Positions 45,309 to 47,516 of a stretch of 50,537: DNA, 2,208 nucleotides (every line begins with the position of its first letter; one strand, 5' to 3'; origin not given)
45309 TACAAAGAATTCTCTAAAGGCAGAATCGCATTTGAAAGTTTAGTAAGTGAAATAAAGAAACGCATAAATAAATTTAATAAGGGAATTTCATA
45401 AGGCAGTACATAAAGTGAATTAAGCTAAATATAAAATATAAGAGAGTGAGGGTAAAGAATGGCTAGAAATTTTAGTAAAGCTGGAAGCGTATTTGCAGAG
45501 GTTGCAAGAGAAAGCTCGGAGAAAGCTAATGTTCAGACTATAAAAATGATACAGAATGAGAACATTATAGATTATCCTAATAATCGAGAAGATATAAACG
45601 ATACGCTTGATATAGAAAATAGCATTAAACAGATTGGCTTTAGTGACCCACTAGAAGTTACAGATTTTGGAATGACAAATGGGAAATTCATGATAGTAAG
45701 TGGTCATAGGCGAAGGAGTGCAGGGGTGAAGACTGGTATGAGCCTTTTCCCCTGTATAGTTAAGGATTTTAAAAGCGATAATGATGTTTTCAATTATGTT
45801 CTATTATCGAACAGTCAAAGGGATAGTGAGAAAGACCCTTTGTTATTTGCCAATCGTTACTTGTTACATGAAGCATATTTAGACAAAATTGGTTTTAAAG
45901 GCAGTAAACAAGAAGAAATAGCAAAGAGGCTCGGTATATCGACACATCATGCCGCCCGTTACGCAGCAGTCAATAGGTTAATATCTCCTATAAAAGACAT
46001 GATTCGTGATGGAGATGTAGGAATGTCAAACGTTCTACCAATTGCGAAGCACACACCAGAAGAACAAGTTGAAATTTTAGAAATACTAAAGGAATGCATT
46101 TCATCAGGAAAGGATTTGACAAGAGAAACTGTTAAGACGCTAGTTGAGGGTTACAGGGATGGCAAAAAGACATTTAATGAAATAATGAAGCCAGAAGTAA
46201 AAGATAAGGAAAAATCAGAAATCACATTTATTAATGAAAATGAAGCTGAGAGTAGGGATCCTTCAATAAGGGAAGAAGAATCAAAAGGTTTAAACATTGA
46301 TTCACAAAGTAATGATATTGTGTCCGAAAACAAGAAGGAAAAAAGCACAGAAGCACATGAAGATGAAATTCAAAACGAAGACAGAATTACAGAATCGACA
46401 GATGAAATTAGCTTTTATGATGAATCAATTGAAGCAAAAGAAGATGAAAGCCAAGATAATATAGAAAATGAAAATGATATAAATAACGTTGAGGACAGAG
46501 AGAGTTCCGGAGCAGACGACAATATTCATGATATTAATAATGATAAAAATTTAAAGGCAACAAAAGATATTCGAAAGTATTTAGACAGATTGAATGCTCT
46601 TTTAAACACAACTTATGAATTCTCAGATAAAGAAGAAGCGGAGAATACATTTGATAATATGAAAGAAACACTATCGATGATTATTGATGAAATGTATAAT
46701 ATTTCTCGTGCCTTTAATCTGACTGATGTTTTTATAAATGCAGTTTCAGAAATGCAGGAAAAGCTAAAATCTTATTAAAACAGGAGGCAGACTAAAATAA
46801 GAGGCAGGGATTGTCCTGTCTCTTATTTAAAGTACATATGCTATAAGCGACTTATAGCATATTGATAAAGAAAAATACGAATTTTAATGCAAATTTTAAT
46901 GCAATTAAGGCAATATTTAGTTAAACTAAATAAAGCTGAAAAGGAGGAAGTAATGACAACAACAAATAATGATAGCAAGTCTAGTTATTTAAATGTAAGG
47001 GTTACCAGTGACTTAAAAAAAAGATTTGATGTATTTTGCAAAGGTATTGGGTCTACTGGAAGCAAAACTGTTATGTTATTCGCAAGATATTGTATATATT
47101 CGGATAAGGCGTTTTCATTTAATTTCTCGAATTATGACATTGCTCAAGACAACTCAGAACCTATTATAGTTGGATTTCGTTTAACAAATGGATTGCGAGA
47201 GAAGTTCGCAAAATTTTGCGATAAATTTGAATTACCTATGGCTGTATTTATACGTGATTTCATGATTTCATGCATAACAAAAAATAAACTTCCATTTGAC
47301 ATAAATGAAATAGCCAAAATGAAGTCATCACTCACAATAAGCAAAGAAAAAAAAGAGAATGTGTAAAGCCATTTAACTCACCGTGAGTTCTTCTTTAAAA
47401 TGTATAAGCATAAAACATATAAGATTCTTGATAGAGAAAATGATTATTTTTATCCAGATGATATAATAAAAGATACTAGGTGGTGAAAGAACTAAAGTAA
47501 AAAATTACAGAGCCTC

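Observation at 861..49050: Fourteen copies of a 15-bp perfect palindrome AACTCAC-S-GTGAGTT dispersed round the whole replicon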

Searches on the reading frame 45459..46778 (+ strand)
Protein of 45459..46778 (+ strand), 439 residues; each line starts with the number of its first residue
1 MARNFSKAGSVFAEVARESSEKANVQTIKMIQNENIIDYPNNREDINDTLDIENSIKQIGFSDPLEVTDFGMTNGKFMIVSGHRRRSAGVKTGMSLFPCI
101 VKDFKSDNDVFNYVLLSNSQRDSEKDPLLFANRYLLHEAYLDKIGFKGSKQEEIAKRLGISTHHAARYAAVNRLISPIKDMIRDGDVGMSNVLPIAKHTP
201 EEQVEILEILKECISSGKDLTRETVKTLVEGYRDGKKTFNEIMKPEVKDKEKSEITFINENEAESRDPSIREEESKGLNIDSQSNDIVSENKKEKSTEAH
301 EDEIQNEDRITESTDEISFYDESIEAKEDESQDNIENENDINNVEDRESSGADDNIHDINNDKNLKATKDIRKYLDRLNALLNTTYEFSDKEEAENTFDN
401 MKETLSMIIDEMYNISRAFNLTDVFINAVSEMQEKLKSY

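Call 7: search_protein_families(library=pfam, proteins=[window:45459-46778:+], max_evalue=0.01)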
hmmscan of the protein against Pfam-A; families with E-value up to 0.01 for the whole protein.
window:45459-46778:+ (439 aa): 2 families
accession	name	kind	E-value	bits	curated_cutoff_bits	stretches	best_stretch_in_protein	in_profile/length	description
PF02195.25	ParB_N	-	5.1e-06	26.9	26.3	1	39-118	17-93/95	ParB N-terminal domain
PF17762.8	HTH_ParB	-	0.0013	19.3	22.6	1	147-208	19-81/102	ParB HTH domain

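Call 8: search_dna_similar(query=window:45459-46778:+, collection=plasmids, mode=protein, max_rows=25)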
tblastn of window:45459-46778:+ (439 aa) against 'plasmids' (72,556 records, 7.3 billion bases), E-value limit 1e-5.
Records with a match: 7; places in all: 7; records where one place covers at least 80% of the query: 1.
Best place of each record, by identity: <60% 7.
By first word of the organism name: Bacillus 2; Oscillibacter 1; Sulfuricurvum 1; Ruminococcus 1; Subdoligranulum 1; Butyrivibrio 1.
By predicted mobility (MOB-suite, as given by PLSDB): non-mobilizable 5; conjugative 1; mobilizable 1.
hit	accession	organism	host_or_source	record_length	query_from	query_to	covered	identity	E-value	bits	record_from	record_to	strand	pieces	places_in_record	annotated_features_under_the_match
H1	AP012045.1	Oscillibacter valericigenes Sjm18-20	-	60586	1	439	100%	42.4%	6e-109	360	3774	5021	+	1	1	parB: putative plasmid partitioning protein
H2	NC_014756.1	Sulfuricurvum kujiense DSM 16994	drain water from underground crude oil ...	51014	19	264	56%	25.4%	3e-8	64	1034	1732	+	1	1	ParB/RepB/Spo0J family partition protein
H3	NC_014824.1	Ruminococcus albus 7 = DSM 20455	-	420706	52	212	37%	31.7%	5e-7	60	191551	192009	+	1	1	ParB/RepB/Spo0J family partition protein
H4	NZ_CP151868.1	Bacillus thuringiensis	tobacco,mixed culture,leaves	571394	42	207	38%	28.6%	3e-6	57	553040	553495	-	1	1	spo0J: stage 0 sporulation protein Spo0J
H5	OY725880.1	Subdoligranulum variabile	-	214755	14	210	45%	23.9%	3e-7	61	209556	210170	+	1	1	none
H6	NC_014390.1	Butyrivibrio proteoclasticus B316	-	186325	60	206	33%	30.0%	1e-8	66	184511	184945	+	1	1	ParB/RepB/Spo0J family partition protein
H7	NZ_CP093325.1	Bacillus sp. N5-665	whole organism,peat soil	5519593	42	191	34%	28.3%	1e-5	56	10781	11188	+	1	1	none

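Call 16: find_encoding_contigs(protein=window:45459-46778:+, flank=10000, max_places=10)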
Protein window:45459-46778:+ (439 aa): 2 contigs read that carry it; 2 places shown.
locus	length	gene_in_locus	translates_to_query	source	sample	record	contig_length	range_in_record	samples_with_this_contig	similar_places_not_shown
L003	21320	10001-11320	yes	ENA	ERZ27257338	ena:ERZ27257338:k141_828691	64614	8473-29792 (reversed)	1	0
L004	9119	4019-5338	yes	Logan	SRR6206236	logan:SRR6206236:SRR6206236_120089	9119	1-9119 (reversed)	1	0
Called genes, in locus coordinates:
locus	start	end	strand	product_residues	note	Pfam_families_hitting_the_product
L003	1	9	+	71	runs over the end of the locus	-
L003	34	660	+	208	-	PF06949:DUF1292 (weak)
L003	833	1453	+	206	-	-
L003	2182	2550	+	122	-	-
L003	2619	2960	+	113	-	PF07275:ArdA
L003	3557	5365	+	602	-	-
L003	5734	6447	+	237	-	PF14297:Lin1244_N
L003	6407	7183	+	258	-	-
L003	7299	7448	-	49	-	-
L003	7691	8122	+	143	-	-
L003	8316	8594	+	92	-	-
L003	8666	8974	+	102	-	PF12957:DUF3846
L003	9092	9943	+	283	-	PF01656:CbiA, PF13614:AAA_31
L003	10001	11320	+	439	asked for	PF02195:ParB_N (weak)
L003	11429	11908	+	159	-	PF04221:RelB (faint)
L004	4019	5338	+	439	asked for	PF02195:ParB_N (weak)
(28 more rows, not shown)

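Call 18: find_homologous_proteins(query=window:45459-46778:+, max_evalue=0.00001)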
Query window:45459-46778:+ (439 aa): 520 proteins with E <= 0.00001 among 4513 candidates; the best 120 are listed.
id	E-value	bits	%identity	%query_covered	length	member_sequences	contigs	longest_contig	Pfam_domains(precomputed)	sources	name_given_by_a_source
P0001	1.3e-277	938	100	100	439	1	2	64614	PF02195.27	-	-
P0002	2.1e-107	378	59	61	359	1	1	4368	PF02195.27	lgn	-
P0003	2.3e-106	374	47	100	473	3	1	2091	PF02195.27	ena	-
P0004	2.6e-106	374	46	100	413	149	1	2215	PF02195.27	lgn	-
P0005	4.5e-106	373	57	61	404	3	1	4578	PF02195.27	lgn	-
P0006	4.2e-104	367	46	100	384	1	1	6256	PF10376.15,PF02195.27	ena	-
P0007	5.5e-104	367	44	100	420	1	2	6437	PF02195.27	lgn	-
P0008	5.7e-104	366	43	100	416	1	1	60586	PF02195.27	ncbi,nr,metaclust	ncbi:putative plasmid partitioning protein (plasmid) [Oscillibacter valericigenes Sjm18-20]|nr:putat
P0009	6.4e-104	366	45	100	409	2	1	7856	PF02195.27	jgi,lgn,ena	-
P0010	7.3e-103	363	44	98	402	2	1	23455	PF02195.27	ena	-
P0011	7.3e-102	360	42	100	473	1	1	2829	PF02195.27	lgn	-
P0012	1.4e-101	359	45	100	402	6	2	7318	PF02195.27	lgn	-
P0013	1.5e-101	359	45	100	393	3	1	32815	PF02195.27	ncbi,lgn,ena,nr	ncbi:ParB N-terminal domain-containing protein [bacterium]|nr:ParB N-terminal domain-containing prot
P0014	2.7e-101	358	44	100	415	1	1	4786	PF02195.27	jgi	jgi:ParB/RepB/Spo0J family partition protein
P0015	3.3e-101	357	44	100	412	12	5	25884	PF02195.27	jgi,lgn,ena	-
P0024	1.9e-98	348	44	100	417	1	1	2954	PF02195.27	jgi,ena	-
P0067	4.0e-89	318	40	100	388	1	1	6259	PF02195.27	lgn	-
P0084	3.5e-87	311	53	63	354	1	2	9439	PF02195.27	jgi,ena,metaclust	metaclust:\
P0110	4.1e-85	304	51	60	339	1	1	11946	PF02195.27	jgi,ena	-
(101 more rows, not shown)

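Call 20: find_related_loci(query=A1, collection=genome_contigs, flank=10000)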
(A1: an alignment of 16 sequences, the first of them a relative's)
Query A1 (439 aa) in genome_contigs; peptide patterns used: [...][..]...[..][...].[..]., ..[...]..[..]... (x = any residue, [..] = any of these).
33 stretches matched a pattern; 9 encode a relative of the query (tblastn E <= 1e-3); 9 distinct loci.
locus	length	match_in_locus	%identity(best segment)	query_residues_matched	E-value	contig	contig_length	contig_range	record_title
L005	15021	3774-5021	43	1-439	5e-115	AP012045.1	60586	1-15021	Oscillibacter valericigenes Sjm18-20 plasmid pOBV01 DNA, complete sequence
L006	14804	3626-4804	45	1-439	6e-111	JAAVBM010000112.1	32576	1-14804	MAG: bacterium isolate Mgla_MAG_35-bin_24 c_000000112637, whole genome shotgun sequence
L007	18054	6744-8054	40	6-425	3e-92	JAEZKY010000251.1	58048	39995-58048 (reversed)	MAG: Bacillota bacterium isolate OH_CDB_53 k127_1785064, whole genome shotgun sequence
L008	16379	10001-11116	56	1-437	5e-92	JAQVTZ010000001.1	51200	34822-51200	MAG: Clostridia bacterium isolate STF1_44 NODE_1245_length_51200_cov_12.138155_Sandtown_F1, whole genome shotgun sequenc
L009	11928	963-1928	56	1-436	2e-89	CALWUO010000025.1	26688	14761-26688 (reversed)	MAG: uncultured Butyricicoccus sp. isolate BRZ_IR__bin45 genome assembly, contig: BRZ_IR__NODE_1958_length_26688_cov_12.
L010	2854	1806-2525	55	1-238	5e-85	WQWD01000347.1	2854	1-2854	MAG: Treponema sp. isolate Emb289P1bin65 Ga0123355_10206816, whole genome shotgun sequence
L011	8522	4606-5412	40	1-272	2e-56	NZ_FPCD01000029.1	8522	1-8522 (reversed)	Butyrivibrio sp. M55, whole genome shotgun sequence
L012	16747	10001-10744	39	1-242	2e-52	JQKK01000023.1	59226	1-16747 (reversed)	Lachnospiraceae bacterium MA2020 T348DRAFT_scaffold00022.22_C, whole genome shotgun sequence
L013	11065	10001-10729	58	1-242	3e-92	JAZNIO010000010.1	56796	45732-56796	MAG: Candidatus Onthomorpha sp. isolate T1900044685_TS20190151.MAGScoT_cleanbin_000003 SGB_1716_k141_2968853, whole geno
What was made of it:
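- The host is unknown (metagenome contig, call 16) and the genome-collection scan was already spent (call 20).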

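Call 29: find_related_loci(query=A1, collection=metagenome_contigs, flank=10000)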
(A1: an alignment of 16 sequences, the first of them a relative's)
Query A1 (439 aa) in metagenome_contigs; peptide patterns used: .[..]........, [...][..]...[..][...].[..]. (x = any residue, [..] = any of these).
600 stretches matched a pattern (row limit reached: there are more); 363 encode a relative of the query (tblastn E <= 1e-3); the best 80 are kept; 80 distinct loci.
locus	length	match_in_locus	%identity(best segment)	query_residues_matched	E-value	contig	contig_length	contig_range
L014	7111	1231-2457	47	1-439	3e-115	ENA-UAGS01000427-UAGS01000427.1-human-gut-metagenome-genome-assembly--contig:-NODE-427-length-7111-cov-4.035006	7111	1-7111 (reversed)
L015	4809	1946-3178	47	1-439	4e-115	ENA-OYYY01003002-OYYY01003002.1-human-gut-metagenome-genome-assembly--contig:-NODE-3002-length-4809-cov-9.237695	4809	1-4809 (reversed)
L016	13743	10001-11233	46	1-439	7e-113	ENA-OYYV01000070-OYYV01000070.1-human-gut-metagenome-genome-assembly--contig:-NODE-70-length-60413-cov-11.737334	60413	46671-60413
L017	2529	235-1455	46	1-439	9e-118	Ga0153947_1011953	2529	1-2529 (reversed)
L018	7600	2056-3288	45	1-439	2e-112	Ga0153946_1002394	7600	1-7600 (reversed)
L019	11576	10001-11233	43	1-439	4e-112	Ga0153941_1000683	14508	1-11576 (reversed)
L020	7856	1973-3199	45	1-439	6e-112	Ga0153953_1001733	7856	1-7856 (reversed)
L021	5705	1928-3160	43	1-439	3e-112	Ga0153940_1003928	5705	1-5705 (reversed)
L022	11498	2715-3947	44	1-439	1e-111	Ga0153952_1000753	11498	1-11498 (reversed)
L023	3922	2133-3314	42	1-439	9e-109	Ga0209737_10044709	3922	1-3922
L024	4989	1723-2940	43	1-439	8e-107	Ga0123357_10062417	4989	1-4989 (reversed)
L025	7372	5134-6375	42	1-439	2e-103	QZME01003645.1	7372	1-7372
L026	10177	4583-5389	59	1-268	2e-100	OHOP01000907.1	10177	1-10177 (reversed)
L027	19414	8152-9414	43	1-439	4e-100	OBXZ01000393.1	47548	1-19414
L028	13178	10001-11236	41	1-439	3e-98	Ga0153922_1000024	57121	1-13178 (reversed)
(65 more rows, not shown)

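Call 58: find_related_loci(query=A1, collection=viral_contigs, flank=10000)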
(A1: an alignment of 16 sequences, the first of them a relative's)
Query A1 (439 aa) in viral_contigs; peptide patterns used: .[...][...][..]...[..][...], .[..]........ (x = any residue, [..] = any of these).
66 stretches matched a pattern; 39 encode a relative of the query (tblastn E <= 1e-3); 39 distinct loci.
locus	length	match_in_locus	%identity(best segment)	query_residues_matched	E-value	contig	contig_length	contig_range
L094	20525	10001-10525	24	41-203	2e-7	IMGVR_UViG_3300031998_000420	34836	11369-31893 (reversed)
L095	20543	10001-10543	24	38-208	4e-7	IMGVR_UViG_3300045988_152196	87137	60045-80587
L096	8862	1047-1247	39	40-100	6e-7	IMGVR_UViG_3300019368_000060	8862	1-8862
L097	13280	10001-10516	24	51-209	6e-6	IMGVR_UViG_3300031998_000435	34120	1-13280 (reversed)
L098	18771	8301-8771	25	22-167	8e-6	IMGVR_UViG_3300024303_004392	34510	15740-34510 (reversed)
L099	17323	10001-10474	28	24-172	9e-6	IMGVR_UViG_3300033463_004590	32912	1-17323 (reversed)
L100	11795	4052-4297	32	24-101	8e-6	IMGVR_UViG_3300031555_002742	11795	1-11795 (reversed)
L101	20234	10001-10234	33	28-101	1e-5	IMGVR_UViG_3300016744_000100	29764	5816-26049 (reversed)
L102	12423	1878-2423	24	40-211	2e-6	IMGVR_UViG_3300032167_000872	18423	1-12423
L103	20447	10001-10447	23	40-178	4e-5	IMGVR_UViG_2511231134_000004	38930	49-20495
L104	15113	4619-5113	26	24-176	4e-5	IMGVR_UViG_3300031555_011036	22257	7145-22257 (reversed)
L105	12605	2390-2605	30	52-126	5e-5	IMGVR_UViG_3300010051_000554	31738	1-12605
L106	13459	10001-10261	32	28-118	6e-5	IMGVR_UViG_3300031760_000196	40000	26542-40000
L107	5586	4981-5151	37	51-101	8e-5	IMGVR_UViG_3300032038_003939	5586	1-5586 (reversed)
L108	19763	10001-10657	25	28-238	7e-5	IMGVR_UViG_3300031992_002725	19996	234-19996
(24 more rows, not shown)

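Call 61: find_encoding_contigs(protein=P0084, flank=10000, max_places=2)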
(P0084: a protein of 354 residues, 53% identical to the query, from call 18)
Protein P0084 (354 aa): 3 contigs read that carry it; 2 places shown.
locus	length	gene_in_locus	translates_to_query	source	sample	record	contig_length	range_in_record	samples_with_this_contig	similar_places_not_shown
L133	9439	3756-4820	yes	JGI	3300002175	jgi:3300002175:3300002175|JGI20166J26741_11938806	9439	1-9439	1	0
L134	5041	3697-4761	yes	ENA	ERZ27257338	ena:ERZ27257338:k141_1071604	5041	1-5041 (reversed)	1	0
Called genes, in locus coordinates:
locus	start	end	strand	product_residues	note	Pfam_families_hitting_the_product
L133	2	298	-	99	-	?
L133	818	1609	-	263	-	PF01051:Rep3_N, PF21205:Rep3_C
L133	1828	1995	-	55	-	-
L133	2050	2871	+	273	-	PF01051:Rep3_N, PF21205:Rep3_C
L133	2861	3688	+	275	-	PF00142:Fer4_NifH (weak), PF01656:CbiA, PF02374:ArsA_ATPase (weak), PF09140:MipZ (weak), PF10609:ParA (weak), PF13614:AAA_31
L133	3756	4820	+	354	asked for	PF02195:ParB_N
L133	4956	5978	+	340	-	PF01385:OrfB_IS605, PF07282:Cas12f1-like_TNB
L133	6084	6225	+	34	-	-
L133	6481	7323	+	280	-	PF00497:SBP_bac_3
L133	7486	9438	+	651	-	?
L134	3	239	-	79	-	?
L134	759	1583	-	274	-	PF01051:Rep3_N, PF21205:Rep3_C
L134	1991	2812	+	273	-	PF01051:Rep3_N, PF21205:Rep3_C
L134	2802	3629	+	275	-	PF00142:Fer4_NifH (weak), PF01656:CbiA, PF02374:ArsA_ATPase (weak), PF09140:MipZ (weak), PF10609:ParA (weak), PF13614:AAA_31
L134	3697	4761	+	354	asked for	PF02195:ParB_N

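Call 62: find_encoding_contigs(protein=P0110, flank=10000, max_places=2)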
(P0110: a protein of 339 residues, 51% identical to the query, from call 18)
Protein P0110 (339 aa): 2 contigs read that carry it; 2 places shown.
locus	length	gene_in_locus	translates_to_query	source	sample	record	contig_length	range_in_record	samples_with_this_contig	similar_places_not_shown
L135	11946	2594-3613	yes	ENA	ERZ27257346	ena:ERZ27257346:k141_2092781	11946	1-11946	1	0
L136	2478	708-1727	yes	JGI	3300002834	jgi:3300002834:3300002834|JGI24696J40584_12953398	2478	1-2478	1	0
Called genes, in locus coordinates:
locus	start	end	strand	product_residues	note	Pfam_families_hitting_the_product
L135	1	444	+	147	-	?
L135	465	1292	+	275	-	PF00142:Fer4_NifH (faint), PF01656:CbiA, PF02374:ArsA_ATPase (weak), PF09140:MipZ (weak), PF10609:ParA, PF13614:AAA_31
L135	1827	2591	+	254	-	PF01051:Rep3_N, PF21205:Rep3_C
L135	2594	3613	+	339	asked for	PF02195:ParB_N (weak)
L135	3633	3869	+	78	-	-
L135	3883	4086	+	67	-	PF12668:DUF3791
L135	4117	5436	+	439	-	PF00512:HisKA, PF02518:HATPase_c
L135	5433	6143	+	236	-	PF00072:Response_reg, PF00486:Trans_reg_C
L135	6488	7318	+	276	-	PF00497:SBP_bac_3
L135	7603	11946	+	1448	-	?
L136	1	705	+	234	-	?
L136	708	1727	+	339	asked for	PF02195:ParB_N (weak)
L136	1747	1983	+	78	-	-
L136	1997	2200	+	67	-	PF12668:DUF3791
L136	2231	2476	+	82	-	?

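Call 63: find_encoding_contigs(protein=P0007, flank=10000, max_places=2)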
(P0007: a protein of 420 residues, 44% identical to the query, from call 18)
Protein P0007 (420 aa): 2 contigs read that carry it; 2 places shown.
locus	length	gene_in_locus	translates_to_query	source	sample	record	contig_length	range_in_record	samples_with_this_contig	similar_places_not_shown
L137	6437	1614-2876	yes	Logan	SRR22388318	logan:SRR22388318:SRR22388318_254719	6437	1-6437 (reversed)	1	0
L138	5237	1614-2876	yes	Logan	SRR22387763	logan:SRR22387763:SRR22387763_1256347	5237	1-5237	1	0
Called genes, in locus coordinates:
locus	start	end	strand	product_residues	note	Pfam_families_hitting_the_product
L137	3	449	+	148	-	?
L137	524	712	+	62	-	-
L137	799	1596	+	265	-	PF00142:Fer4_NifH, PF01656:CbiA, PF02374:ArsA_ATPase, PF09140:MipZ, PF10609:ParA (weak), PF13614:AAA_31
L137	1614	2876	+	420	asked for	PF02195:ParB_N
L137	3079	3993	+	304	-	-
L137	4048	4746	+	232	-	-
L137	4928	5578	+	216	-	PF00239:Resolvase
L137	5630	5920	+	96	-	-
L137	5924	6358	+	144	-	-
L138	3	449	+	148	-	?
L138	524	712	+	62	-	-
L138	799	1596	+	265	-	PF00142:Fer4_NifH, PF01656:CbiA, PF02374:ArsA_ATPase, PF09140:MipZ, PF10609:ParA (weak), PF13614:AAA_31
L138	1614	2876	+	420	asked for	PF02195:ParB_N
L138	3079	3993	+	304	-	-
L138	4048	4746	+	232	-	-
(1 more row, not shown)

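Call 64: find_encoding_contigs(protein=P0067, flank=10000, max_places=2)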
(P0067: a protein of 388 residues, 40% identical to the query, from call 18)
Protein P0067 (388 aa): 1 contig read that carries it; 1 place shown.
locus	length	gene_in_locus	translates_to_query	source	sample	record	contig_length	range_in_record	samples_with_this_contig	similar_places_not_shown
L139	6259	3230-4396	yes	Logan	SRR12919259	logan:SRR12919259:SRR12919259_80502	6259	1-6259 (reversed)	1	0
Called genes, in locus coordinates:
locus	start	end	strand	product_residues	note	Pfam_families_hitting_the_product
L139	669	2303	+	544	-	-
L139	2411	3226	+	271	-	PF00142:Fer4_NifH, PF01656:CbiA, PF02374:ArsA_ATPase, PF09140:MipZ, PF10609:ParA, PF13614:AAA_31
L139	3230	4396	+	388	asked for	PF02195:ParB_N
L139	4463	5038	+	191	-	PF04471:Mrr_cat, PF22722:NA-iREase1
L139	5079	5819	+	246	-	-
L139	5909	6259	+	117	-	?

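Call 65: find_encoding_contigs(protein=P0024, flank=10000, max_places=2)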
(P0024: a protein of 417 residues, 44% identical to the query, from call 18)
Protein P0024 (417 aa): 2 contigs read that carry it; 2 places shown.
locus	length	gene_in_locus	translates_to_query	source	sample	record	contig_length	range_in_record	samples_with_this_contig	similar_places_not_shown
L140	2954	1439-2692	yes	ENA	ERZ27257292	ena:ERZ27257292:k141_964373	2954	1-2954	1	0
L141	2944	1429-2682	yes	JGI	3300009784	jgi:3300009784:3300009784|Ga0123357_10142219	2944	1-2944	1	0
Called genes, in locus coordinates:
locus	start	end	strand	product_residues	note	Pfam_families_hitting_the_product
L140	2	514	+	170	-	?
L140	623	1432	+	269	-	PF00142:Fer4_NifH (weak), PF01656:CbiA, PF09140:MipZ (weak), PF13614:AAA_31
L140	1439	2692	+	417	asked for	PF02195:ParB_N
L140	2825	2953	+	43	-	?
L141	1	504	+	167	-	?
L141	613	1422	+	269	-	PF00142:Fer4_NifH, PF01656:CbiA, PF02374:ArsA_ATPase (weak), PF09140:MipZ (weak), PF10609:ParA (weak), PF13614:AAA_31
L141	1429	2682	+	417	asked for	PF02195:ParB_N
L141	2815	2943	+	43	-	?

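Call 70: search_protein_families(library=ncbifam, proteins=[window:45459-46778:+], max_evalue=0.01)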
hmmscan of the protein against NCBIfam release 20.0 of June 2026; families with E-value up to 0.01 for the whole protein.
window:45459-46778:+ (439 aa): 4 families
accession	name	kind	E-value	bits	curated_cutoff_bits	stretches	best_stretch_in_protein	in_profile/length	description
TIGR00180.1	parB_part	domain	4.3e-12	46.2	58.45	1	43-205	23-180/186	ParB/RepB/Spo0J family partition protein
TIGR04285.1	nucleoid_noc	exception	1.2e-09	37.9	315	1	46-247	23-208/255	nucleoid occlusion protein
TIGR03734.1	PRTRC_parB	hypoth_equivalog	0.0026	16.4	278.6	1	43-163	11-125/555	PRTRC system ParB family protein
NF053625.1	SerKinSerKArch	equivalog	0.0054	15.9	380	0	29-108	23-94/244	ADP-dependent L-serine kinase SerK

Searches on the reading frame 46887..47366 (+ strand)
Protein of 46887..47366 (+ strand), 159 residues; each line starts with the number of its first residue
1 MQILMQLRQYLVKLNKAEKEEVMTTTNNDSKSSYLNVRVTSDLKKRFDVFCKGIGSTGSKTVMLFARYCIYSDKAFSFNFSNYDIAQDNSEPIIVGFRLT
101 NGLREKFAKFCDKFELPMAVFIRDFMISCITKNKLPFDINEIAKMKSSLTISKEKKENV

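Call 7: search_protein_families(library=pfam, proteins=[window:46887-47366:+], max_evalue=0.01)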
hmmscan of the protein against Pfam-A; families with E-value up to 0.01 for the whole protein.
window:46887-47366:+ (159 aa): 1 family
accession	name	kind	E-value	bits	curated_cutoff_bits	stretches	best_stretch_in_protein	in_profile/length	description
PF04221.18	RelB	-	1.1e-06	28.9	22.4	0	33-71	2-40/82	RelB antitoxin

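Call 70: search_protein_families(library=ncbifam, proteins=[window:46887-47366:+], max_evalue=0.01)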
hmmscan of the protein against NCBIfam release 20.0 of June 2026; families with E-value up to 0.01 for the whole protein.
window:46887-47366:+ (159 aa): 2 families
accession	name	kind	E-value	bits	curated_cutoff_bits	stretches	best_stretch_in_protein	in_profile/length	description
TIGR02384.1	RelB_DinJ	subfamily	7.8e-10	38.9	45.65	2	95-156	6-66/85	type II toxin-antitoxin system RelB/DinJ family antitoxin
NF041200.1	mob_BfmA_Nterm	domain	0.0051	17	24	0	36-68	3-35/81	BfmA/BtgA family mobilization protein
